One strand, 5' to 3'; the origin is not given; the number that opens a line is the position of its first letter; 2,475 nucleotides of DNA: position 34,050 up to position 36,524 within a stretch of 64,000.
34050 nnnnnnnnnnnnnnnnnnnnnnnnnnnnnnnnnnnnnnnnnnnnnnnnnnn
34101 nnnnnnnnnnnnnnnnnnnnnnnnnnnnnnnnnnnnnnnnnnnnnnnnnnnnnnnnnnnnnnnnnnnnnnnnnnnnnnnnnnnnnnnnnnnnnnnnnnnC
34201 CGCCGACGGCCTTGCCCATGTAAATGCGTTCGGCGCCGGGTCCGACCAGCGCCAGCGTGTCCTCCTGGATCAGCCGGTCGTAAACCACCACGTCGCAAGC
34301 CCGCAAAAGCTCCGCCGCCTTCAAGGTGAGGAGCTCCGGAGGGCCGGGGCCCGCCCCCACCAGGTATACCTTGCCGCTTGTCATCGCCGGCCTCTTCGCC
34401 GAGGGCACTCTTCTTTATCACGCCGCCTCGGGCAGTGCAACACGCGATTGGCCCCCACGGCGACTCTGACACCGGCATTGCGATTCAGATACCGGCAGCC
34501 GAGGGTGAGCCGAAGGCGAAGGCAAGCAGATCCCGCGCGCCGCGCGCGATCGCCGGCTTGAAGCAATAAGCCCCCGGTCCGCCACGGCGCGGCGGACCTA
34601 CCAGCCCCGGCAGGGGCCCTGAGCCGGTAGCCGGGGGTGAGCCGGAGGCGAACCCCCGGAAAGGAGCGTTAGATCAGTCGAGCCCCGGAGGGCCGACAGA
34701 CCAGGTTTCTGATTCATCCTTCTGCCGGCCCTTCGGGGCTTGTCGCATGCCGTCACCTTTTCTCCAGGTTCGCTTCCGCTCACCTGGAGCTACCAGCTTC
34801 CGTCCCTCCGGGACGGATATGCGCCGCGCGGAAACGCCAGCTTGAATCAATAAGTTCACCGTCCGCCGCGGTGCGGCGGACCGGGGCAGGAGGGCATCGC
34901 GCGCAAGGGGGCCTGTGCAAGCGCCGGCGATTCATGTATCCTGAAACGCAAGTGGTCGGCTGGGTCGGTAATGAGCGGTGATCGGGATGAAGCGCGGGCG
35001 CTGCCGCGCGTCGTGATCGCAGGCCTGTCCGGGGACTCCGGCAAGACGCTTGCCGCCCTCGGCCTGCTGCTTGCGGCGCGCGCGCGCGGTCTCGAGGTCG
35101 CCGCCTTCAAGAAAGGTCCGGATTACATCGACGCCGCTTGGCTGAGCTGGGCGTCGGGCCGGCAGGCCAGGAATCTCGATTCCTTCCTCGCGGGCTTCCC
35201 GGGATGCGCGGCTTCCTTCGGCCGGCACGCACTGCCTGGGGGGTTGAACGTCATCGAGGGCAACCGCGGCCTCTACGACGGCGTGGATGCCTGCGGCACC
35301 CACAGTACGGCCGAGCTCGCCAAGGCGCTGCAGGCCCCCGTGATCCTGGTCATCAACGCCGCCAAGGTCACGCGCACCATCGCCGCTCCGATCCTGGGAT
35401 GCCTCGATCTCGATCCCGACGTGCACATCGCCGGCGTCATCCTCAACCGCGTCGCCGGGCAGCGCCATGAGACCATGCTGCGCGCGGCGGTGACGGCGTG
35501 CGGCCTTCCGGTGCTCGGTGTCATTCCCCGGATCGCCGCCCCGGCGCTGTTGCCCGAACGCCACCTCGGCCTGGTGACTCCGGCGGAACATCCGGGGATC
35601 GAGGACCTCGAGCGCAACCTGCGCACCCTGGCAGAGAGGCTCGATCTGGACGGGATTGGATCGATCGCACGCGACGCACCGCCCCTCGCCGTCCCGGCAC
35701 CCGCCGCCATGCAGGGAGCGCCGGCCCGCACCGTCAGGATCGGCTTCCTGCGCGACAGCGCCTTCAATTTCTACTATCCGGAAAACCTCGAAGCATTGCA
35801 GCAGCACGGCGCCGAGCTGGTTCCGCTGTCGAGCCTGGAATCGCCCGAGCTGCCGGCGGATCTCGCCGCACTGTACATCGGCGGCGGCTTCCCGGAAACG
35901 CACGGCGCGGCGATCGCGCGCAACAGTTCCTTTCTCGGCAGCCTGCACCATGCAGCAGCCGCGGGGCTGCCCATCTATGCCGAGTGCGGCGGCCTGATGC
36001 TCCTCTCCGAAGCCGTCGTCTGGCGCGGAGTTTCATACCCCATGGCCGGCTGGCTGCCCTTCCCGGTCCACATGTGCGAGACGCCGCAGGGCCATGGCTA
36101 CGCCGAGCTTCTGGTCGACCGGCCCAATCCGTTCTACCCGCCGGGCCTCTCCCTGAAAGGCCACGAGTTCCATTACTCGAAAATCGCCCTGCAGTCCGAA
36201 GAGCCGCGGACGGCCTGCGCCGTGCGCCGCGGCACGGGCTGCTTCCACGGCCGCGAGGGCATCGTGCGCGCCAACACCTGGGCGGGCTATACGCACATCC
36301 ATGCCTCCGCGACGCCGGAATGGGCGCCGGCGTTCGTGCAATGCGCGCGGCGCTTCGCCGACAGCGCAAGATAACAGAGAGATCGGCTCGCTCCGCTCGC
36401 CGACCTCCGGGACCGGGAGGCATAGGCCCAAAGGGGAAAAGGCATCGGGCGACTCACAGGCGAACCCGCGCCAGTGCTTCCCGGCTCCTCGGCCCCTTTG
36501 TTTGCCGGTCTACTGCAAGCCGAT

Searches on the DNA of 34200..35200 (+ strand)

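Call 4: search_rna_families(source=window, start=34200, end=35200, threshold=evalue, max_evalue=10, show_alignments=3)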
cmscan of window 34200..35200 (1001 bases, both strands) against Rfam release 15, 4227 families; matches with E-value up to 10: 8.
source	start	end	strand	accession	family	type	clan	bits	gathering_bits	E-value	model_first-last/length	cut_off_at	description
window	34676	34745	+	RF01791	F6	Gene; sRNA;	-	32.5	46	0.00097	1-57/57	no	F6 TB sRNA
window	34681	34739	-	RF04057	MIR1432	Gene; miRNA;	-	20.1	90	0.86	1-89/89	no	MIR1432 microRNA precursor family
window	34682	34738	-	RF04198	MIR8670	Gene; miRNA;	-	18.1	150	1.7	1-142/142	no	MIR8670 microRNA precursor family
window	34678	34743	-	RF01002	mir-936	Gene; miRNA;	-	16.8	110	4.2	1-98/98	no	mir-936 microRNA precursor family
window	34779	34815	+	RF01687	Acido-Lenti-1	Gene; sRNA;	-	16.2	37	0.64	1-46/46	no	Acido-Lenti-1 RNA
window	34605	34636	-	RF02531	NRF2_IRES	Cis-reg; IRES;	-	16.1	50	9.8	24-55/128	no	Nrf2 internal ribosome entry site (IRES)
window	34656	34794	-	RF00461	IRES_VEGF_A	Cis-reg; IRES;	-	12.5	160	3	1-308/308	no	Vascular endothelial growth factor (VEGF) IRES A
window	34703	34740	+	RF01716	PhotoRC-I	Cis-reg;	-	11.6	45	5.6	1-44/44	no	PhotoRC-I RNA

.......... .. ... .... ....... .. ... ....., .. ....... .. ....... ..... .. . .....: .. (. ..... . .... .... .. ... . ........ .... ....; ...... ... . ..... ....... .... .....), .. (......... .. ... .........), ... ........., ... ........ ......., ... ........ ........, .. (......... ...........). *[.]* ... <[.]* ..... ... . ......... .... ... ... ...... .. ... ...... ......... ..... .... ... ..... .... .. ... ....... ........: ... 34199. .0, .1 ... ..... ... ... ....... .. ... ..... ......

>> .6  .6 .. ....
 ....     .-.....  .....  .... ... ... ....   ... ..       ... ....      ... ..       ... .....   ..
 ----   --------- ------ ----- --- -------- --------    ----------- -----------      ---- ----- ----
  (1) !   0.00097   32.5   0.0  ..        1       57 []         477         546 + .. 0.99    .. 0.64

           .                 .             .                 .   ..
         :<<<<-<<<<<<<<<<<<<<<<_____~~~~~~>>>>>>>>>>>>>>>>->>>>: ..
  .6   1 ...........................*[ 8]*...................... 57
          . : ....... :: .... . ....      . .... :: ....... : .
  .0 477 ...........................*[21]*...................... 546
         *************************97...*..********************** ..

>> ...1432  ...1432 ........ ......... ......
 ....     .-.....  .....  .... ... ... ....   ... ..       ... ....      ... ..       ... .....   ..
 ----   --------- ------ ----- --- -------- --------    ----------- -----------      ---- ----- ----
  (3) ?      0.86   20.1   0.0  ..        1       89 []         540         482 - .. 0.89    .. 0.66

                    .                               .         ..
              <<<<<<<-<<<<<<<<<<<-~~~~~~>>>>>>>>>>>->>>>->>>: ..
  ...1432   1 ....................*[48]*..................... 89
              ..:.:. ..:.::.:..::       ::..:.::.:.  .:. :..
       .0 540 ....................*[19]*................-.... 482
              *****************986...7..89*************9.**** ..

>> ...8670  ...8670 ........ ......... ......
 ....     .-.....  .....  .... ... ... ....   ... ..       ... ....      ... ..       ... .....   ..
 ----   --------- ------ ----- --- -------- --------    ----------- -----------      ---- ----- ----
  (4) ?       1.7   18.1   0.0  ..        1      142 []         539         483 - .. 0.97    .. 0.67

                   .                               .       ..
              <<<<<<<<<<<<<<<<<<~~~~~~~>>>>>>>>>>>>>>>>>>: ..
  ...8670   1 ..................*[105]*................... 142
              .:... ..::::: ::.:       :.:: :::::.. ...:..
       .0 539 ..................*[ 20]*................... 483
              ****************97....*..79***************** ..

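Call 60: search_dna_similar(query=window:34456-34905:+, collection=plasmids, mode=distant, max_rows=10)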
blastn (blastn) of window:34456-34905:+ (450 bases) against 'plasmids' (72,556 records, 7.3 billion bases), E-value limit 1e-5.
No match.

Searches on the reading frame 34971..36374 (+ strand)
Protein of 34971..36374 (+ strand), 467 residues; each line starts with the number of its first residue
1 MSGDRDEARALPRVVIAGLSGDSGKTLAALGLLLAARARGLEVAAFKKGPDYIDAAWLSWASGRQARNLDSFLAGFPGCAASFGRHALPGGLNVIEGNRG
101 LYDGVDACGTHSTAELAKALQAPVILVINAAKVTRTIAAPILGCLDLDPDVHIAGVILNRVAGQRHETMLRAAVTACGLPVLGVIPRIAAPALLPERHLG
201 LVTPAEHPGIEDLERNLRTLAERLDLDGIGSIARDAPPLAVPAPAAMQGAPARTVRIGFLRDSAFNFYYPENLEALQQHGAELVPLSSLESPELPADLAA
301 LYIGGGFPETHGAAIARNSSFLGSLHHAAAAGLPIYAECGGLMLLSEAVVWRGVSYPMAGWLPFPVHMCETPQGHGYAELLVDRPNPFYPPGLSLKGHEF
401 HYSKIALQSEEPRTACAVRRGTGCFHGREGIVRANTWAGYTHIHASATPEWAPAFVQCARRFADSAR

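Call 12: search_protein_families(library=pfam, proteins=[window:34971-36374:+])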
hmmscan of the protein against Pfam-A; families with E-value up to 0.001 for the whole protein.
window:34971-36374:+ (467 aa): 3 families
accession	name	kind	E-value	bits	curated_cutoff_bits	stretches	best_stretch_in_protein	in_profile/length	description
PF07685.20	GATase_3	-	8.1e-35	120.7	27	1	256-447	1-193/196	CobB/CobQ-like glutamine amidotransferase domain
PF01656.29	CbiA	-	1.6e-15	57.6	25.4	1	14-199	1-123/125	CobQ/CobB/MinD/ParA nucleotide binding domain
PF13500.12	AAA_26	-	7.4e-12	46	27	1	94-188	103-191/198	AAA domain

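Call 14: find_related_loci(query=window:34971-36374:+, collection=genome_contigs, flank=4000)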
Query window:34971-36374:+ (467 aa) in genome_contigs; peptide patterns used: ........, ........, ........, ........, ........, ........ (x = any residue, [..] = any of these).
599 stretches matched a pattern (row limit reached: there are more); 595 encode a relative of the query (tblastn E <= 1e-3); the best 80 are kept; 80 distinct loci.
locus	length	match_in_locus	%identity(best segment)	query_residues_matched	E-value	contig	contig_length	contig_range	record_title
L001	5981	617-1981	66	10-462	0e+0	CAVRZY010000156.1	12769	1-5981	MAG: uncultured Acidobacteriota bacterium isolate MFD04408.bin.3.357 genome assembly, contig: contig_127856, whole genom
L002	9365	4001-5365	63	12-463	0e+0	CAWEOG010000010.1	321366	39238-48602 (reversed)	MAG: Bryobacterales bacterium isolate MFD02416.bin.3.343 genome assembly, contig: contig_31833, whole genome shotgun seq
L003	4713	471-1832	63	10-461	0e+0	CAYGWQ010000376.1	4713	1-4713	MAG TPA_asm: uncultured Acidobacteriota bacterium isolate ERP119294_co3_343 genome assembly, contig: NODE_22013_length_4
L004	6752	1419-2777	61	10-460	0e+0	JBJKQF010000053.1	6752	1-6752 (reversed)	MAG: Terriglobia bacterium isolate Bin_27 S1Ck127_1324060_flag_0_multi_6.5792_len_6752, whole genome shotgun sequence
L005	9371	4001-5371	62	12-466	3e-180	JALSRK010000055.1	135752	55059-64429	MAG: Solibacteraceae bacterium isolate 356-308_metabat1_scaf2bin.066 356-308_scaffold_48_c1, whole genome shotgun sequen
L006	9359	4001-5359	63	12-462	8e-178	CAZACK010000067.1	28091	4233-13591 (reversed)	MAG TPA_asm: uncultured Solibacteraceae bacterium isolate binchicken_co107_188 genome assembly, contig: NODE_4216_length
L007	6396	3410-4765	60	12-465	9e-174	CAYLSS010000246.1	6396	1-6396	MAG TPA_asm: uncultured Solibacteraceae bacterium isolate SRP141376_co4_204 genome assembly, contig: NODE_19601_length_6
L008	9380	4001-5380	59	7-462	7e-172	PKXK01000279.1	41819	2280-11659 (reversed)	MAG: Acidobacteriaceae bacterium isolate palsa_286 73.20120500_P26.1_contig_1584, whole genome shotgun sequence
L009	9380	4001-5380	64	1-463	1e-171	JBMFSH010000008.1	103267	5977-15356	MAG: Acidobacteriota bacterium isolate KM4345-20 NODE_8_length_103267_cov_11.505466, whole genome shotgun sequence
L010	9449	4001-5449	59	8-462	6e-171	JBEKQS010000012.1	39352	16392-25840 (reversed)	MAG: Bryobacteraceae bacterium isolate SPRUCE 493 SPRUCE_493_12, whole genome shotgun sequence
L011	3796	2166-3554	56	10-462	4e-177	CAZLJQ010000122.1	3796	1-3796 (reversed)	MAG TPA_asm: uncultured Acidobacteriaceae bacterium isolate binchicken_co3_558 genome assembly, contig: NODE_81269_lengt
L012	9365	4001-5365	61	10-459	3e-169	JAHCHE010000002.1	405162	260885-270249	MAG: Bryobacteraceae bacterium isolate TGS_ACI2 ACI2_2, whole genome shotgun sequence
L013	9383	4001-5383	59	7-467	8e-169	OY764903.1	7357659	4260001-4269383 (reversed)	MAG: Bryobacteraceae bacterium isolate d7944118-f527-4ba8-a886-cdd3ae4bc3f8 genome assembly, chromosome: 1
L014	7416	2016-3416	58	3-466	1e-167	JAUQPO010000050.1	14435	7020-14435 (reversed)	MAG: Acidobacteriota bacterium isolate JZ-1.bins.10.201901 NODE_3447_length_14435_cov_1.977565, whole genome shotgun seq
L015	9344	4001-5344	61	13-456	6e-164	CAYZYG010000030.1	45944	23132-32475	MAG TPA_asm: uncultured Vicinamibacterales bacterium isolate SRP329715_co1_323 genome assembly, contig: NODE_970_length_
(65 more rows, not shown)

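Call 19: find_encoding_contigs(protein=window:34971-36374:+, flank=3000)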
Protein window:34971-36374:+ (467 aa): no gene with exactly this product is on record in the collection.

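Call 21: find_homologous_proteins(query=window:34971-36374:+, max_evalue=1e-100)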
Query window:34971-36374:+ (467 aa): 7891 proteins with E <= 1e-100 among 8000 candidates; the best 120 are listed.
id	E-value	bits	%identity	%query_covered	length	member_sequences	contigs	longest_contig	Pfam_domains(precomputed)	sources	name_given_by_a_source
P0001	0.0e+0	1056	100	100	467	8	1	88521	PF01656.30,PF07685.21,PF13500.13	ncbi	-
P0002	1.8e-274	929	88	100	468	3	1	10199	PF01656.30,PF07685.21,PF13500.13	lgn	-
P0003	7.6e-251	851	81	98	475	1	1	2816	PF01656.30,PF07685.21,PF13500.13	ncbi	-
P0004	5.7e-207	707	70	98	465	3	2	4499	PF01656.30,PF07685.21,PF13500.13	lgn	-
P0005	1.8e-197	675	67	97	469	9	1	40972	PF01656.30,PF07685.21,PF13500.13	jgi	jgi:cobyrinic acid a,c-diamide synthase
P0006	1.7e-193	662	66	97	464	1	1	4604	PF01656.30,PF07685.21,PF13500.13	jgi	jgi:cobyrinic acid a,c-diamide synthase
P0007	2.6e-190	652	66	95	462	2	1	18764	PF01656.30,PF07685.21,PF13500.13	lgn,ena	-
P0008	8.5e-189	647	65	97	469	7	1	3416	PF01656.30,PF07685.21,PF13500.13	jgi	-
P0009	2.4e-188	645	65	96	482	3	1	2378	PF01656.30,PF07685.21,PF13500.13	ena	-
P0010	2.8e-187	642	66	97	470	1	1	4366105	PF01656.30,PF07685.21,PF13500.13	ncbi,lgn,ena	-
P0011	5.1e-186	638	63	98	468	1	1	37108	PF01656.30,PF07685.21,PF13500.13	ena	-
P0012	5.3e-186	637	64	98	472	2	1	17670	PF01656.30,PF07685.21,PF13500.13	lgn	-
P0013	7.3e-186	637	64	99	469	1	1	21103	PF01656.30,PF07685.21,PF13500.13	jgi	-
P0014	8.7e-186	637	61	99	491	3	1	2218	PF01656.30,PF07685.21,PF13500.13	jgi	jgi:cobyrinic acid a,c-diamide synthase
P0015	2.0e-185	636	64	96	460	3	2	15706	PF01656.30,PF07685.21,PF13500.13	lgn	-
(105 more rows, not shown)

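Call 22: find_encoding_contigs(protein=P0001, flank=3000)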
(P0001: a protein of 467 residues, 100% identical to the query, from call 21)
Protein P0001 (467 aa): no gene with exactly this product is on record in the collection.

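Call 23: find_encoding_contigs(protein=P0002, flank=3000)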
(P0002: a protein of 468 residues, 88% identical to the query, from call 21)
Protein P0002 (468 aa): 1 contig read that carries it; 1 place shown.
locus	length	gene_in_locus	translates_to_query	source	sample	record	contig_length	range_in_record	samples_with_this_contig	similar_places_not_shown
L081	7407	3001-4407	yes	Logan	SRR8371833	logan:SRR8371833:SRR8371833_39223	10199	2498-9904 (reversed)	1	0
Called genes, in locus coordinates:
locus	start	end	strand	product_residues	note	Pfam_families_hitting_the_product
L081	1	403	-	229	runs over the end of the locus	-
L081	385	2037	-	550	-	PF07992:Pyr_redox_2, PF13738:Pyr_redox_3 (faint), PF00070:Pyr_redox, PF02852:Pyr_redox_dim, PF00581:Rhodanese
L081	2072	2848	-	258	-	PF00590:TP_methylase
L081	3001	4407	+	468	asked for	PF01656:CbiA, PF13500:AAA_26, PF07685:GATase_3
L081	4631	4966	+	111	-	-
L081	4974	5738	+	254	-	PF14306:PUA_2, PF01747:ATP-sulfurylase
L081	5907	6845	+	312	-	-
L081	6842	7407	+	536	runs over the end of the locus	PF13183:Fer4_8, PF02754:CCG (weak)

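Call 24: find_encoding_contigs(protein=P0003, flank=3000)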
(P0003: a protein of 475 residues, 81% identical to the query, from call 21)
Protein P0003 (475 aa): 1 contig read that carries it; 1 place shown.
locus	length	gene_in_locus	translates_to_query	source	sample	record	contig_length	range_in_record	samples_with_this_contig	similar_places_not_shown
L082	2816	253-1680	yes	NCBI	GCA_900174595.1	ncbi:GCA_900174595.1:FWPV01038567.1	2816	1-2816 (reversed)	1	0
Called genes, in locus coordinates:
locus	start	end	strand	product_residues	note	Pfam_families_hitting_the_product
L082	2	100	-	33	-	?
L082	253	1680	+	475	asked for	PF01656:CbiA, PF13500:AAA_26, PF07685:GATase_3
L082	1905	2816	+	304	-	?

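Call 25: list_cluster_members(proteins=[P0001, P0002, P0004])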
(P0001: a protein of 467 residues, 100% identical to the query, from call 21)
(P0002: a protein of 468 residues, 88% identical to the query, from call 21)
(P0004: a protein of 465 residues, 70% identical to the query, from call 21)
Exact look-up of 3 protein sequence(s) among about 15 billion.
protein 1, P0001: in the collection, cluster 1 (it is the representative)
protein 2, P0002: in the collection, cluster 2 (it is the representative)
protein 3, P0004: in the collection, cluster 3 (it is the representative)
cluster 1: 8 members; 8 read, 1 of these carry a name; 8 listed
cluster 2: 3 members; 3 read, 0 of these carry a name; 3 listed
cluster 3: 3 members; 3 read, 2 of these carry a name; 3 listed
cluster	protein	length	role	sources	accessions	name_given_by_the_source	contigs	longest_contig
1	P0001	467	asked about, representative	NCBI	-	-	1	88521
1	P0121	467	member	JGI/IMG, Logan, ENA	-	cobyrinic acid a,c-diamide synthase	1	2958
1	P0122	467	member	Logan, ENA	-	-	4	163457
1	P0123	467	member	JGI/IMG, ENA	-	-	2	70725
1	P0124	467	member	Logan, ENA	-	-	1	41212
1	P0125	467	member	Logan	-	-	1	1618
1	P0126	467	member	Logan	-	-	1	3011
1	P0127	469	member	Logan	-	-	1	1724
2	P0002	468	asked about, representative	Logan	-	-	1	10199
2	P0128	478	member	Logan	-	-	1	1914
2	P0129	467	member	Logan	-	-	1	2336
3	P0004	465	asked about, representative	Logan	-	-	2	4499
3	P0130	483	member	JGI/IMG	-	cobyrinic acid a,c-diamide synthase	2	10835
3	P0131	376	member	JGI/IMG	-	cobyrinic acid a,c-diamide synthase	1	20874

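Call 26: find_encoding_contigs(protein=P0122, flank=3000)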
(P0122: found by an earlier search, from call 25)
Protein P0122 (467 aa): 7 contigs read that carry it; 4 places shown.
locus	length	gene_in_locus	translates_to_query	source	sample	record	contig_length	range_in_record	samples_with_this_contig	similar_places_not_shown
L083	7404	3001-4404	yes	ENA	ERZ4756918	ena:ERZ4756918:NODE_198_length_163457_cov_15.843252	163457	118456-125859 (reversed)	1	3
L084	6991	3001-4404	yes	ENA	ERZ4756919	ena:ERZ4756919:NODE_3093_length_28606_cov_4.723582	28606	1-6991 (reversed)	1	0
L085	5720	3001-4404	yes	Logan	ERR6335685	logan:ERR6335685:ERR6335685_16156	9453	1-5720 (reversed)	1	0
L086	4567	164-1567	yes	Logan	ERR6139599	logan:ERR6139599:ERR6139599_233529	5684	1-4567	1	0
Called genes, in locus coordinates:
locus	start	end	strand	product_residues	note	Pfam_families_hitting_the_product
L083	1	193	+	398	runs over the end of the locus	PF03916:NrfD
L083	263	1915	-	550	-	PF07992:Pyr_redox_2, PF13738:Pyr_redox_3 (faint), PF00070:Pyr_redox, PF02852:Pyr_redox_dim, PF00581:Rhodanese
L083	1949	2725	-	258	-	PF00590:TP_methylase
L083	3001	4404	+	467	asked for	PF01656:CbiA, PF13500:AAA_26, PF07685:GATase_3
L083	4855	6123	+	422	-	PF14306:PUA_2, PF01747:ATP-sulfurylase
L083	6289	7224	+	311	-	PF02665:Nitrate_red_gam (weak)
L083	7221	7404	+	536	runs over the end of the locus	PF13183:Fer4_8, PF02754:CCG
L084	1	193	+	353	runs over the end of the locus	PF03916:NrfD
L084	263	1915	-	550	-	PF07992:Pyr_redox_2, PF13738:Pyr_redox_3 (faint), PF00070:Pyr_redox, PF02852:Pyr_redox_dim, PF00581:Rhodanese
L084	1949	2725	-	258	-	PF00590:TP_methylase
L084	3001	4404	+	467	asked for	PF01656:CbiA, PF13500:AAA_26, PF07685:GATase_3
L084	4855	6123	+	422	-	PF14306:PUA_2, PF01747:ATP-sulfurylase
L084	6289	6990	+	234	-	?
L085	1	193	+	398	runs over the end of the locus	PF03916:NrfD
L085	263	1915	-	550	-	PF07992:Pyr_redox_2, PF13738:Pyr_redox_3 (faint), PF00070:Pyr_redox, PF02852:Pyr_redox_dim, PF00581:Rhodanese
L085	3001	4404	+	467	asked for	PF01656:CbiA, PF13500:AAA_26, PF07685:GATase_3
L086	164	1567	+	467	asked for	PF01656:CbiA, PF13500:AAA_26, PF07685:GATase_3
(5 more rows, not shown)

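Call 27: find_encoding_contigs(protein=P0123, flank=3000)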
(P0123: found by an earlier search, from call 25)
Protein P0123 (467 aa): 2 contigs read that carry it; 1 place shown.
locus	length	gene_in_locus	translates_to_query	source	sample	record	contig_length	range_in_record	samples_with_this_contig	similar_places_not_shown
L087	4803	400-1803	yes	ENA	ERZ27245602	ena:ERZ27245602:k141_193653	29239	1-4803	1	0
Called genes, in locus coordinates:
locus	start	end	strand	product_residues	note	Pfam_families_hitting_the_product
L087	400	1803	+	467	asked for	PF01656:CbiA, PF13500:AAA_26 (weak), PF07685:GATase_3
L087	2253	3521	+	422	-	PF14306:PUA_2, PF01747:ATP-sulfurylase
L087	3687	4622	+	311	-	PF02665:Nitrate_red_gam (weak)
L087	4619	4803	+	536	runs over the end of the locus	PF13183:Fer4_8, PF02754:CCG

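Call 28: find_encoding_contigs(protein=P0124, flank=3000)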
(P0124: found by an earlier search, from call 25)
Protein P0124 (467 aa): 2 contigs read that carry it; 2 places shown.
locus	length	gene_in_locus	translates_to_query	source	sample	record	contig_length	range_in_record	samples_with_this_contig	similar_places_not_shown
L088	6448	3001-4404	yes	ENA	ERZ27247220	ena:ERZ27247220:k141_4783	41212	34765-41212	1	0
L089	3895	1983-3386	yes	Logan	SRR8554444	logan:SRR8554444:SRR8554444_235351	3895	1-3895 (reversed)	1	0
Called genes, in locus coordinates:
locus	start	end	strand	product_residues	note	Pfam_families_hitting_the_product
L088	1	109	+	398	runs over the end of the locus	PF03916:NrfD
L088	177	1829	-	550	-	PF07992:Pyr_redox_2, PF13738:Pyr_redox_3 (faint), PF00070:Pyr_redox, PF02852:Pyr_redox_dim, PF00581:Rhodanese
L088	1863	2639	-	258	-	PF00590:TP_methylase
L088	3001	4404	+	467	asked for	PF01656:CbiA, PF13500:AAA_26, PF07685:GATase_3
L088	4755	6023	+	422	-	PF14306:PUA_2, PF01747:ATP-sulfurylase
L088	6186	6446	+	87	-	?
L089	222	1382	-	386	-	PF01609:DDE_Tnp_1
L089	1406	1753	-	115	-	PF20586:DUF6788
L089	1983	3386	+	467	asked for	PF01656:CbiA, PF13500:AAA_26, PF07685:GATase_3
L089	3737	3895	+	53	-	?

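Call 29: find_encoding_contigs(protein=P0121, flank=3000)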
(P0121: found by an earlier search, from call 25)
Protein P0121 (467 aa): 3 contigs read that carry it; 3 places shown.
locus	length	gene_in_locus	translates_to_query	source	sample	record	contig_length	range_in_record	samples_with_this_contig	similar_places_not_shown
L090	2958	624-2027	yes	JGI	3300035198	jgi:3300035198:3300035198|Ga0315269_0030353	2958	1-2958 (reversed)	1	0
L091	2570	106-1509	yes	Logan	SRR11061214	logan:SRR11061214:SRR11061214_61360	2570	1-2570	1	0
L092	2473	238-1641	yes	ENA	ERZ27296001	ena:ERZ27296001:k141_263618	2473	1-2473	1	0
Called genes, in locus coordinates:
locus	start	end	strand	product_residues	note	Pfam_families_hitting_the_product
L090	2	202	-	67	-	?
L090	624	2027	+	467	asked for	PF01656:CbiA, PF13500:AAA_26, PF07685:GATase_3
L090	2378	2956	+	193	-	?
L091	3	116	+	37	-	?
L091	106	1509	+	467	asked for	PF01656:CbiA, PF13500:AAA_26, PF07685:GATase_3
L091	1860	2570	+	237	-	?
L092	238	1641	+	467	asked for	PF01656:CbiA, PF13500:AAA_26, PF07685:GATase_3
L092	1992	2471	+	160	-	?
